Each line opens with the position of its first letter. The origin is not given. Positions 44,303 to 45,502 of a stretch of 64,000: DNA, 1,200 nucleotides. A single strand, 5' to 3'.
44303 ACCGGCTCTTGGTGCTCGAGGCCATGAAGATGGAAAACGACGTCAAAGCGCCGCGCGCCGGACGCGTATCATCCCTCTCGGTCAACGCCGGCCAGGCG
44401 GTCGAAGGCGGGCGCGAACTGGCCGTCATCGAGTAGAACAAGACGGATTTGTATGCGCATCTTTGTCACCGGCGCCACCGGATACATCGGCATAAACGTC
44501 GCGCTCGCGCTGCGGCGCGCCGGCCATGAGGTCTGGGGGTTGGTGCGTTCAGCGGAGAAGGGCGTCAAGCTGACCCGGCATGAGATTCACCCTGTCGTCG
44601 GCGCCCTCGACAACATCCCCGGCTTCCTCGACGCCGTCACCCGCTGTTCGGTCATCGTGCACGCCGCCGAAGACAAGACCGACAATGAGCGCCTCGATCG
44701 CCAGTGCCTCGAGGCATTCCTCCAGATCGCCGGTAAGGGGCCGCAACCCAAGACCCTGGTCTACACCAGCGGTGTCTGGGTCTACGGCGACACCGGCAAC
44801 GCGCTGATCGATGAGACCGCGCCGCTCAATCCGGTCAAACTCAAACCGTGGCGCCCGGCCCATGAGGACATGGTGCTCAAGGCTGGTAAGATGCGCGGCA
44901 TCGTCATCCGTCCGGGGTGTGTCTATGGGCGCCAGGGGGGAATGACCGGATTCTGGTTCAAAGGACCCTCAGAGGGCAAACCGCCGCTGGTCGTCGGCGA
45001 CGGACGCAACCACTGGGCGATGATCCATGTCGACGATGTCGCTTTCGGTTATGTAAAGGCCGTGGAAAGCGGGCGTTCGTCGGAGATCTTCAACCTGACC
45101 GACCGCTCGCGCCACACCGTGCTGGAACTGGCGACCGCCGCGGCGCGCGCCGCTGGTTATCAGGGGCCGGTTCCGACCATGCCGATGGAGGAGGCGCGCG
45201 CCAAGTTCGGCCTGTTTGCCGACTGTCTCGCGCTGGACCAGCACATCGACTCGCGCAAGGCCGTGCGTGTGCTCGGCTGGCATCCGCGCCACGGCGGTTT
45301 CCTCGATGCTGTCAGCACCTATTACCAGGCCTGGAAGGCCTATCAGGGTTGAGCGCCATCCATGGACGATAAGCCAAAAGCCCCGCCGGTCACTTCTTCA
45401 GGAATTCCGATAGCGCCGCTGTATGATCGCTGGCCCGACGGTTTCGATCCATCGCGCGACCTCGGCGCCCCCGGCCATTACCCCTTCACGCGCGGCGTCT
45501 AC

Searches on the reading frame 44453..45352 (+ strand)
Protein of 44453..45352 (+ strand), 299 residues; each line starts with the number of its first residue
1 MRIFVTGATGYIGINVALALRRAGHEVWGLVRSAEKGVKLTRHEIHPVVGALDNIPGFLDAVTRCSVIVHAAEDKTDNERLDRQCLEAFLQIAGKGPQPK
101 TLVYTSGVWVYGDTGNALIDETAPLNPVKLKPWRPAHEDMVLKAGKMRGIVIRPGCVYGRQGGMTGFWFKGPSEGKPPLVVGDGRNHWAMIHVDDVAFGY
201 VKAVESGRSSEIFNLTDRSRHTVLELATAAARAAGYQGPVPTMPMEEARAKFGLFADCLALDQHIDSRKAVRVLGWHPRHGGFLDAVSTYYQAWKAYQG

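Call 6: search_protein_families(library=ncbifam, proteins=[window:44453-45352:+])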
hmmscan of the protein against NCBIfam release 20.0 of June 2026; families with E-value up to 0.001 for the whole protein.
window:44453-45352:+ (299 aa): 14 families
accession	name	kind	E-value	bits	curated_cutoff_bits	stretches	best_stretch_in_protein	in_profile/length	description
TIGR01777.1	yfcH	hypoth_equivalog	2.1e-16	60.4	207.35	1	3-261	1-267/292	TIGR01777 family oxidoreductase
NF058621.1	DiazavRedAvaA7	equivalog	3.5e-16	59.7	400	1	1-283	1-297/304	3-diazoavenalumate denitrifying reductase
TIGR03466.1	HpnA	hypoth_equivalog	2.9e-15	56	367.65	1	1-125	1-132/327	hopanoid-associated sugar epimerase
TIGR01179.1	galE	equivalog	8.8e-11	41.2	262.3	1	189-287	227-318/332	UDP-glucose 4-epimerase GalE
NF050030.1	thlkprotThyD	equivalog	1.3e-10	40.9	400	1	1-228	1-244/305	thylakoid membrane protein ThyD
NF042423.1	oxyalk_red_Shew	equivalog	4.2e-08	32.6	580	1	2-203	10-220/331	2-alkyl-3-oxoalkanoate reductase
TIGR02197.1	heptose_epim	equivalog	8.6e-08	31.7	274.6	1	3-128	1-135/316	ADP-glyceromanno-heptose 6-epimerase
NF004520.0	PRK05865.1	equivalog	2.4e-06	25.7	1509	1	1-233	1-201/854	sugar epimerase family protein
NF042422.1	oxyalk_red_OleD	equivalog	3.4e-06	26.7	580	1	1-73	1-71/329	2-alkyl-3-oxoalkanoate reductase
TIGR01181.1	dTDP_gluc_dehyt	equivalog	3.4e-05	23.1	365.1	1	173-280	200-298/321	dTDP-glucose 4,6-dehydratase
NF047922.1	GDPFucSynFcl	equivalog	4e-05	23.2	500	0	180-240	199-259/308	GDP-L-fucose synthase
NF007956.0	PRK10675.1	subfamily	0.00011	21.4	394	0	183-237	226-283/338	UDP-glucose 4-epimerase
TIGR01746.1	Thioester-redct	subfamily_domain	0.00019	20.8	213.35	0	3-35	2-36/371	thioester reductase domain-containing protein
NF004826.0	PRK06182.1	subfamily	0.00029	20.2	305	0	3-48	7-52/274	oxidoreductase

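Call 7: search_protein_families(library=pfam, proteins=[window:44453-45352:+])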
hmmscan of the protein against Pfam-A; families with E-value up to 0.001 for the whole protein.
window:44453-45352:+ (299 aa): 5 families
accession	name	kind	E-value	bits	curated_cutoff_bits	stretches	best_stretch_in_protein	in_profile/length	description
PF01370.27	Epimerase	-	1.7e-18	67.4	20.9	1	3-215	1-239/240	NAD dependent epimerase/dehydratase family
PF16363.11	GDP_Man_Dehyd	-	6.2e-09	36.2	27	0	4-36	1-33/332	GDP-mannose 4,6 dehydratase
PF04321.23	RmlD_sub_bind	-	3.9e-06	26.6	27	1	1-238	1-235/287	RmlD substrate binding domain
PF13460.12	NAD_binding_10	-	4.1e-06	27.2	27.2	1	7-89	1-85/184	NAD(P)H-binding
PF05368.20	NmrA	-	0.00026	21.2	27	1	2-37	4-39/298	NmrA-like family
